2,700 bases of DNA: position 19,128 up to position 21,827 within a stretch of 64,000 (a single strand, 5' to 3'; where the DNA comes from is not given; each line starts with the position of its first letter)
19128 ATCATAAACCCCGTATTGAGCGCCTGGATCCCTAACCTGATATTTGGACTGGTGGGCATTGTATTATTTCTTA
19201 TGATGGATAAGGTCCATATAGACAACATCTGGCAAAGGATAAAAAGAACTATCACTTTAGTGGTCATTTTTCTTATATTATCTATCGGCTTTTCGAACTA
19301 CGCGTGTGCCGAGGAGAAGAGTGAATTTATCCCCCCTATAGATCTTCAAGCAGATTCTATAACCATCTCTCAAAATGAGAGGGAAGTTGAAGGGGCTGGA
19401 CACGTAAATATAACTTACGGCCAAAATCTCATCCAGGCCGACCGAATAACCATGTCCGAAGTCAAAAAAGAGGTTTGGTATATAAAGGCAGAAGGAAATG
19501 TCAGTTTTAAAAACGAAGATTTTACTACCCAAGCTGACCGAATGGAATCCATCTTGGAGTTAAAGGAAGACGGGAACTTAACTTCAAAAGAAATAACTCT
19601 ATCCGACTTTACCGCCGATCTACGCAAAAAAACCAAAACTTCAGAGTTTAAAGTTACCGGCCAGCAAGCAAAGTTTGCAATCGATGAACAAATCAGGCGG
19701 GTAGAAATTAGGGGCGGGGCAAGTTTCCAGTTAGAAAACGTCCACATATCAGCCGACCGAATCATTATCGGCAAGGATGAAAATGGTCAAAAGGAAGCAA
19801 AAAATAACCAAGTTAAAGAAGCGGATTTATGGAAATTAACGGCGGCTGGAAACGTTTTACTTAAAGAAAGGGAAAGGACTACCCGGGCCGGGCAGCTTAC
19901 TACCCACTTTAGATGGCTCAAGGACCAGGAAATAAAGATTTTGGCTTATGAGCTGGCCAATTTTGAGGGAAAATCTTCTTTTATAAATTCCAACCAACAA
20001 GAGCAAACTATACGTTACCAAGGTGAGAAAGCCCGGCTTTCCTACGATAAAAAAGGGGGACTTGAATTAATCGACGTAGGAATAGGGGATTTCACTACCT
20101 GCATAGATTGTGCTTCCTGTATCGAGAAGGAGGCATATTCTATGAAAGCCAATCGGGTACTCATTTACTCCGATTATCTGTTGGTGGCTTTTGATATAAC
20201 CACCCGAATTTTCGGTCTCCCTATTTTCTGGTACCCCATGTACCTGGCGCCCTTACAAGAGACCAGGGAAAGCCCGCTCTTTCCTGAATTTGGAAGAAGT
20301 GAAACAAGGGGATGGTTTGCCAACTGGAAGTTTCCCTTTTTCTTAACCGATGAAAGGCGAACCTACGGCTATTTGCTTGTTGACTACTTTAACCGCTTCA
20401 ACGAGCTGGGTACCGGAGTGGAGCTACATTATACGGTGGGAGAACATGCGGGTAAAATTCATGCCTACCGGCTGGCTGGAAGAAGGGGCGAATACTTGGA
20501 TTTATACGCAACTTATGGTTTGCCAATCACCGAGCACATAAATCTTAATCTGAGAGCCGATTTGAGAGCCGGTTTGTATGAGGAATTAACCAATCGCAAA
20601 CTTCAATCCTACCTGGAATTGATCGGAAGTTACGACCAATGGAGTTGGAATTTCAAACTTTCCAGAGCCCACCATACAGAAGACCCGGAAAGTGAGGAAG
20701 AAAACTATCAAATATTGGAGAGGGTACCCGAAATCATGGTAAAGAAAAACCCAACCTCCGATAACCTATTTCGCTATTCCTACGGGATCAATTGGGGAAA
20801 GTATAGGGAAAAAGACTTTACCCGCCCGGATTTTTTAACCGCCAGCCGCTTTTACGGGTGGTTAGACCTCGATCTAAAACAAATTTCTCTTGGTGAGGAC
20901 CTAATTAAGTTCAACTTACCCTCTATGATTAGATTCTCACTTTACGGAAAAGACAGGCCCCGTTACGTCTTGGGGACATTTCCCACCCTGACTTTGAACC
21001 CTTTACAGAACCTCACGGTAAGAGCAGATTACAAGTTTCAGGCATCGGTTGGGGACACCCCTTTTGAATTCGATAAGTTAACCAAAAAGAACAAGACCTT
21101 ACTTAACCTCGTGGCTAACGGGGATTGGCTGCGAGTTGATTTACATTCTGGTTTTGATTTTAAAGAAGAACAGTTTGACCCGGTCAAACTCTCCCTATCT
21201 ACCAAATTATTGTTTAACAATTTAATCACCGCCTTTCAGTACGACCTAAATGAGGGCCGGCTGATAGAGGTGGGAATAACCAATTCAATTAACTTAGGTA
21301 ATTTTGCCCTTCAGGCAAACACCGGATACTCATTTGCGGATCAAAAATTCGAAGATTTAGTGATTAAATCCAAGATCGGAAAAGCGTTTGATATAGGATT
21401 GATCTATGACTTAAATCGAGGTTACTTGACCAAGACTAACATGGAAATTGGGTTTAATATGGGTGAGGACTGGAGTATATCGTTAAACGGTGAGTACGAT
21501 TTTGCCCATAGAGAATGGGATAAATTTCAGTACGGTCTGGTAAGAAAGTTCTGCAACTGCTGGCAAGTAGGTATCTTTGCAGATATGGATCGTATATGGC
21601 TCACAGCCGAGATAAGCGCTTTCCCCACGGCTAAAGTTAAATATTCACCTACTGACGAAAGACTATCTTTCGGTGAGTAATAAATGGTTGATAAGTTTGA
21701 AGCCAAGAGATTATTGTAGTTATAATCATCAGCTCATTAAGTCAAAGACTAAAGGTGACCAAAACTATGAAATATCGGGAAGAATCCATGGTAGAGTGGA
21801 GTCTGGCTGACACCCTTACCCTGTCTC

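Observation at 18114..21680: Single ORF fusing an LptF/G-type inner-membrane permease to an LptD/OstA-like outer-membrane protein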

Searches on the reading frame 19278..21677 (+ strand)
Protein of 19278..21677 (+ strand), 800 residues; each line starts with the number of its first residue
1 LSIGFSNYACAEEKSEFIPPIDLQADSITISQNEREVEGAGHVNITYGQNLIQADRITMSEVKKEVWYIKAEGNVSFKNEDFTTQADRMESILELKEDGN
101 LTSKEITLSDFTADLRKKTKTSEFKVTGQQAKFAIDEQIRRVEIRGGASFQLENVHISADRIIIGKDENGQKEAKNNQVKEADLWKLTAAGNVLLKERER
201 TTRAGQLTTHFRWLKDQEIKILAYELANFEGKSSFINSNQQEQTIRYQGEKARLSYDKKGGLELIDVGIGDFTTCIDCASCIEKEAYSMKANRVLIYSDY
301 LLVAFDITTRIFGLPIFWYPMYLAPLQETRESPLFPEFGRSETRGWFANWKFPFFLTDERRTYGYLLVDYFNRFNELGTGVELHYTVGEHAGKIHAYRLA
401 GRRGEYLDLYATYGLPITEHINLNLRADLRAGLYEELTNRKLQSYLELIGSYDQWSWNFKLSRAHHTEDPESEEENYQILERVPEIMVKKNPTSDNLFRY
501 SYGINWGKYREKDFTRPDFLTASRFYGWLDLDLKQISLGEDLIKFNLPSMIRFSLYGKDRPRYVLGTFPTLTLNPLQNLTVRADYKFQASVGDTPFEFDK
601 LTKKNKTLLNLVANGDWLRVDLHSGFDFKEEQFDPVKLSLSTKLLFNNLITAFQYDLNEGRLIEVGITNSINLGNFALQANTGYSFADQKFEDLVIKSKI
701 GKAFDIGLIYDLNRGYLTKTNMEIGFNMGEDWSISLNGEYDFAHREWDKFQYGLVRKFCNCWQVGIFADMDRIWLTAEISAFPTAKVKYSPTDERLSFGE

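Call 49: search_solved_structures(query=A4, max_evalue=0.01, show_alignments=2)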
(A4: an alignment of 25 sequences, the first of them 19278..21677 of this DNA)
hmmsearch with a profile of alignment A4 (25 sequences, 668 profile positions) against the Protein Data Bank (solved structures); distinct sequences matched with E-value up to 0.01: 0.

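Call 50: search_solved_structures(query=A4, max_evalue=10, show_alignments=2)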
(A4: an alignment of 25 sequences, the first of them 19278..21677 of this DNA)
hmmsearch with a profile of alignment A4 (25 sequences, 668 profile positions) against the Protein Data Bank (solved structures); distinct sequences matched with E-value up to 10: 7.
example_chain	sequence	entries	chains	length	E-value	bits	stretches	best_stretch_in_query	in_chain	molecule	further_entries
8h1r_A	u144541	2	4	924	0.015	17.1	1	100-247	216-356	LPS-assembly protein LptD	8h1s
4uu4_A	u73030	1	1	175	0.53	11.9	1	15-66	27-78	PERIPLASMIC LIPOPOLYSACCHARIDE TRANSPORT PROTEIN LPTH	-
7zax_A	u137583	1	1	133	0.66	11.6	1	17-65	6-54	Lipopolysaccharide export system protein LptA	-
6gd5_A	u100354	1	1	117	1.2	10.7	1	18-65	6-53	Lipopolysaccharide export system protein LptA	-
7qs6_A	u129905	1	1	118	1.2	10.7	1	18-65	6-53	Lipopolysaccharide export system protein LptA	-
7zed_A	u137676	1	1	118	1.2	10.7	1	18-65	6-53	Lipopolysaccharide export system protein LptA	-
9t3o_A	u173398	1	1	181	1.3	10.7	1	20-98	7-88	LPS-assembly protein LptD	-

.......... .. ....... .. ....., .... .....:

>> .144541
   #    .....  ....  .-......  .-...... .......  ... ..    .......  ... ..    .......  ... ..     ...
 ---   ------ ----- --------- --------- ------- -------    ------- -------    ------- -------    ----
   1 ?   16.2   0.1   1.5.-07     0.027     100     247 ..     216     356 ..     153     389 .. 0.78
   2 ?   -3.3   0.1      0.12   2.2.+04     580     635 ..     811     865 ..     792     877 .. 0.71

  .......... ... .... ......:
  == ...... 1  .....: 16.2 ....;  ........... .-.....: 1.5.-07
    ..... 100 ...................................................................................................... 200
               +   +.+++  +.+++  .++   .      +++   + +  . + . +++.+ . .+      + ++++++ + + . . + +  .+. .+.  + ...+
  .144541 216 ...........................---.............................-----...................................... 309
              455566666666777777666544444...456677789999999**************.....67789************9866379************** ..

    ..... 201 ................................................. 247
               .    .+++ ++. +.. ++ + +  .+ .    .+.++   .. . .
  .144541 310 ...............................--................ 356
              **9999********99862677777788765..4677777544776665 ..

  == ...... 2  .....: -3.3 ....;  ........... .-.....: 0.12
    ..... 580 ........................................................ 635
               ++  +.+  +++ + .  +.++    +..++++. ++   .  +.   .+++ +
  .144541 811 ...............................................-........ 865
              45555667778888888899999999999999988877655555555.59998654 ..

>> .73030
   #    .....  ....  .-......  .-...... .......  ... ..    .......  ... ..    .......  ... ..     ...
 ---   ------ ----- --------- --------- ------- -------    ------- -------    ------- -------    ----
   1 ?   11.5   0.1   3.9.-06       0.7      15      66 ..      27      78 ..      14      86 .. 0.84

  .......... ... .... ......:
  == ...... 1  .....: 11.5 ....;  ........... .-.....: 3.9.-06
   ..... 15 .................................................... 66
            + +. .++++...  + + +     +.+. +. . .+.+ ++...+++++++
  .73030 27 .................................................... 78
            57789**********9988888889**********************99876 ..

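Call 75: search_protein_representatives(protein=window:19278-21677:+)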
Query: 800 residues. Proteins with E-value up to 0.001 (for the whole library): 259; up to 1e-10: 62; up to 1e-30: 26. The best 150 are listed.
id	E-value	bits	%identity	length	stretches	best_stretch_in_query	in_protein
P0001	0.0e+00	1843.5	100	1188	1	1-800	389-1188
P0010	4.0e-140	485.1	38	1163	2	222-800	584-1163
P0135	5.7e-127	441.6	39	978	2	168-799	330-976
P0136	1.6e-102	360.8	38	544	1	265-799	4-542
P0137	7.4e-102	358.6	34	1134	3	226-799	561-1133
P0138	9.5e-102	358.2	35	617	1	223-799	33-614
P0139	4.0e-101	356.1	37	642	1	225-799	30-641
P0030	2.3e-100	353.6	35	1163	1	138-799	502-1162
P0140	7.3e-99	348.6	41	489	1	282-800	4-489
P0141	2.4e-92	327.1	29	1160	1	17-798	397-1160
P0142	9.7e-74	265.6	31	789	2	175-727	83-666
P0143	9.5e-69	249.1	33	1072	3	227-641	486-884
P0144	1.6e-65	238.4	29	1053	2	213-791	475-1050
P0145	8.8e-65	235.9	28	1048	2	228-792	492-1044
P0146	1.2e-57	212.3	29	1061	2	224-800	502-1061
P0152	5.5e-35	137.4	26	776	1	184-774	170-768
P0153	2.1e-34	135.5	25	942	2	39-782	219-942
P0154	7.9e-33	130.3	27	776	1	92-782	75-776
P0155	2.1e-32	128.9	25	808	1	23-780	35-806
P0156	4.5e-32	127.8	25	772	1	24-781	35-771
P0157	1.5e-31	126.1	25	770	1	47-782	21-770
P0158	2.2e-29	118.9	25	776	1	175-782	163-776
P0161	1.5e-26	109.5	23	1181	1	189-787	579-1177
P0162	2.8e-26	108.6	26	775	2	222-781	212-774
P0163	1.1e-25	106.6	22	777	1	138-782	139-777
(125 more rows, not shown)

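Call 77: list_cluster_members(proteins=[P0152, P0154, P0155, P0156, P0157, P0158, P0162, P0163, P0153, P0161])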
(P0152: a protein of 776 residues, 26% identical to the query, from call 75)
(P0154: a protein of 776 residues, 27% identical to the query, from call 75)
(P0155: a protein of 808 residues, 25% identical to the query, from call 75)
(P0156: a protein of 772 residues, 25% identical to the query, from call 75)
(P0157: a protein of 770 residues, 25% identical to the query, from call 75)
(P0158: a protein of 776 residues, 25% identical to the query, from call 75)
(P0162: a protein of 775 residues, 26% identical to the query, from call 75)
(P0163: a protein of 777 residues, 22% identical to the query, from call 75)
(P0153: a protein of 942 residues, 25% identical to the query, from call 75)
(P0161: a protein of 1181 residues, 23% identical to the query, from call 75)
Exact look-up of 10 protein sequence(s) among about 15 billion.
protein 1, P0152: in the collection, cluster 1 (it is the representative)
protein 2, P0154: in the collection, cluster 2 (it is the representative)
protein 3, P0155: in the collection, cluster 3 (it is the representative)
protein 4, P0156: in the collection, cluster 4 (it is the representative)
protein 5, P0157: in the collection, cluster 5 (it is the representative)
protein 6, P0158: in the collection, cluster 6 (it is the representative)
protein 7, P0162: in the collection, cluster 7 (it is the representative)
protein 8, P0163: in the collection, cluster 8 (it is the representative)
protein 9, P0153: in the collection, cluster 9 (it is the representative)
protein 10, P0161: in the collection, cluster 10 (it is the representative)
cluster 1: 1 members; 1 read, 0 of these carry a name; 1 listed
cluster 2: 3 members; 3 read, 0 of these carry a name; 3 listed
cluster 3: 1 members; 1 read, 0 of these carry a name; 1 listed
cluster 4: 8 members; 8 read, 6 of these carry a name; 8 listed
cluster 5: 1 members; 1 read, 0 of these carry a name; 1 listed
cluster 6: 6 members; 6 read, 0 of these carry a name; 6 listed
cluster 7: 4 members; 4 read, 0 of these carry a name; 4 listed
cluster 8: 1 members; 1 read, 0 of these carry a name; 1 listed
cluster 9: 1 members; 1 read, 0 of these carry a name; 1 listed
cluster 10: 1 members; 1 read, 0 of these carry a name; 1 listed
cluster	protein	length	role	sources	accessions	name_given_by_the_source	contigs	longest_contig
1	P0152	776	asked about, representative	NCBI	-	-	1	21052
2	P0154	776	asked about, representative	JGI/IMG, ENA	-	-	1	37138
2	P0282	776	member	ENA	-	-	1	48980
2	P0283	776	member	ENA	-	-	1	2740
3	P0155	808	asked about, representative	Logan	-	-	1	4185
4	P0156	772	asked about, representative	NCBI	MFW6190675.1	MAG: hypothetical protein ACOC49_03415 [Candidatus Bipolaricaulota bacterium]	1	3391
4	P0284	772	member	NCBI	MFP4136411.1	MAG: hypothetical protein ACLFTO_05210 [Candidatus Acetothermia bacterium]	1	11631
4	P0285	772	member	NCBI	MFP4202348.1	MAG: hypothetical protein ACLFSX_05315 [Candidatus Acetothermia bacterium]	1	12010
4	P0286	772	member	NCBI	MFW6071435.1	MAG: hypothetical protein ACOC86_03530 [Candidatus Bipolaricaulota bacterium]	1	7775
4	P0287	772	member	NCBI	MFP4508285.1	MAG: hypothetical protein ACLFO4_05405 [Candidatus Acetothermia bacterium]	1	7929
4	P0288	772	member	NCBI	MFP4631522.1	MAG: hypothetical protein ACLFN7_05160 [Candidatus Acetothermia bacterium]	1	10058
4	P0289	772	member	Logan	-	-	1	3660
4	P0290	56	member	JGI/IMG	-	-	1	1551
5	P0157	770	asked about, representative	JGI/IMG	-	-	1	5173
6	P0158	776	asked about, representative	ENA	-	-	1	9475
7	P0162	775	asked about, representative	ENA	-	-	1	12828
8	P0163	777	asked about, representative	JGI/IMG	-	-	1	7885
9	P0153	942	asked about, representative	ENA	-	-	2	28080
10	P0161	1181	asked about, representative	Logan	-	-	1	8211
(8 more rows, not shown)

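Call 78: find_encoding_contigs(protein=P0154, flank=10000, max_places=2)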
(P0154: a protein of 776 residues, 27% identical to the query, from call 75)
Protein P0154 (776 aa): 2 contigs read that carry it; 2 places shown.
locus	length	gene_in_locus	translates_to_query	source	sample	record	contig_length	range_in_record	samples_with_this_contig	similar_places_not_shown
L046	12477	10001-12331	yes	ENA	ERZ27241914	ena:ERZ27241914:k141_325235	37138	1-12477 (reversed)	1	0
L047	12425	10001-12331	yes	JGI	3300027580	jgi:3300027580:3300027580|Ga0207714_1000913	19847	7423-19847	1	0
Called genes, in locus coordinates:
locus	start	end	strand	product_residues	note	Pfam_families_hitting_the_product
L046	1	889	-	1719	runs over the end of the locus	PF13360:PQQ_2, PF13570:Beta-prop_ACSF4, PF13360:PQQ_2, PF13570:Beta-prop_ACSF4, PF13360:PQQ_2, PF00656:Peptidase_C14, PF00801:PKD, PF18911:PKD_4, +15 more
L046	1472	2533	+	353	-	-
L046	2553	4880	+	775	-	PF00082:Peptidase_S8, PF13585:CHU_C (weak)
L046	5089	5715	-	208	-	PF00801:PKD, PF18911:PKD_4, PF22352:K319L-like_PKD (faint), PF00801:PKD, PF18911:PKD_4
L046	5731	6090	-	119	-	PF18911:PKD_4, PF00801:PKD, PF22352:K319L-like_PKD (weak)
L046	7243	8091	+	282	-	PF06835:LptC (faint), PF03968:LptD_N (faint)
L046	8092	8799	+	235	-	PF00005:ABC_tran, PF13304:AAA_21 (faint)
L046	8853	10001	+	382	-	PF03739:LptF_LptG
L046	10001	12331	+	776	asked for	-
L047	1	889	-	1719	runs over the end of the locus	PF13360:PQQ_2, PF13570:Beta-prop_ACSF4, PF13360:PQQ_2, PF13570:Beta-prop_ACSF4, PF13360:PQQ_2, PF00656:Peptidase_C14, PF00801:PKD, PF18911:PKD_4, +15 more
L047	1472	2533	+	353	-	-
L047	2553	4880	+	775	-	PF00082:Peptidase_S8, PF13585:CHU_C (weak)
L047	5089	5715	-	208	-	PF00801:PKD, PF18911:PKD_4, PF22352:K319L-like_PKD (faint), PF00801:PKD, PF18911:PKD_4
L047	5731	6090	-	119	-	PF18911:PKD_4, PF00801:PKD, PF22352:K319L-like_PKD (weak)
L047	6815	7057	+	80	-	-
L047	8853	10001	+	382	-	PF03739:LptF_LptG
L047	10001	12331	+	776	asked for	-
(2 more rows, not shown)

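Call 79: find_encoding_contigs(protein=P0152, flank=10000, max_places=1)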
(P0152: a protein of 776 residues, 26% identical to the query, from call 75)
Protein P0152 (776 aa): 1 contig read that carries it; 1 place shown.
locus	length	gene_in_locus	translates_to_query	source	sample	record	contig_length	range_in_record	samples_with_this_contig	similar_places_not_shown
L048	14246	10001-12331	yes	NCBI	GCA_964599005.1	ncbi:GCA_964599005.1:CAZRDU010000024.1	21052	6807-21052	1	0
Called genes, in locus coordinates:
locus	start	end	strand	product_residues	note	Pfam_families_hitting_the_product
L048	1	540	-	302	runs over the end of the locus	-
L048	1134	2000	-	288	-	PF09394:Inhibitor_I42, PF14534:DUF4440 (faint)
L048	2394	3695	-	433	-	PF13520:AA_permease_2, PF00324:AA_permease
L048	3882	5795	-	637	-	PF22842:Pel9A-like_beta_helix (weak), PF05048:NosD (weak), PF13229:Beta_helix, PF05048:NosD, PF13229:Beta_helix, PF05048:NosD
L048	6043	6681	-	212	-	PF00801:PKD, PF18911:PKD_4, PF22352:K319L-like_PKD (weak), PF00801:PKD, PF18911:PKD_4, PF22352:K319L-like_PKD (weak)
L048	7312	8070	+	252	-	-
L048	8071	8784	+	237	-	PF00005:ABC_tran, PF13304:AAA_21 (faint)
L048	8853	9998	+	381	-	PF03739:LptF_LptG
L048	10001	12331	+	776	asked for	-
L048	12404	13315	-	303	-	PF01715:IPPT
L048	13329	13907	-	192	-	PF00857:Isochorismatase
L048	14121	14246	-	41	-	?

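Call 82: find_homologous_proteins(query=L046:7243-8091:+, max_evalue=0.001)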
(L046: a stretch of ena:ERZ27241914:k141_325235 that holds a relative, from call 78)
Query L046:7243-8091:+ (282 aa): 4 proteins with E <= 0.001 among 1867 candidates.
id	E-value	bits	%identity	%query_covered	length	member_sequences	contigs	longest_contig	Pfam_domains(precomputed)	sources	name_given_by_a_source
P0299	4.3e-178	608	100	100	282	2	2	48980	PF03968.20,PF06835.19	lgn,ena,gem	-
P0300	1.4e-160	551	90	100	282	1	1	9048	-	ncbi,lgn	-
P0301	2.0e-63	232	44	96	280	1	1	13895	-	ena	-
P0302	2.1e-63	232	43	98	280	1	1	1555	-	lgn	-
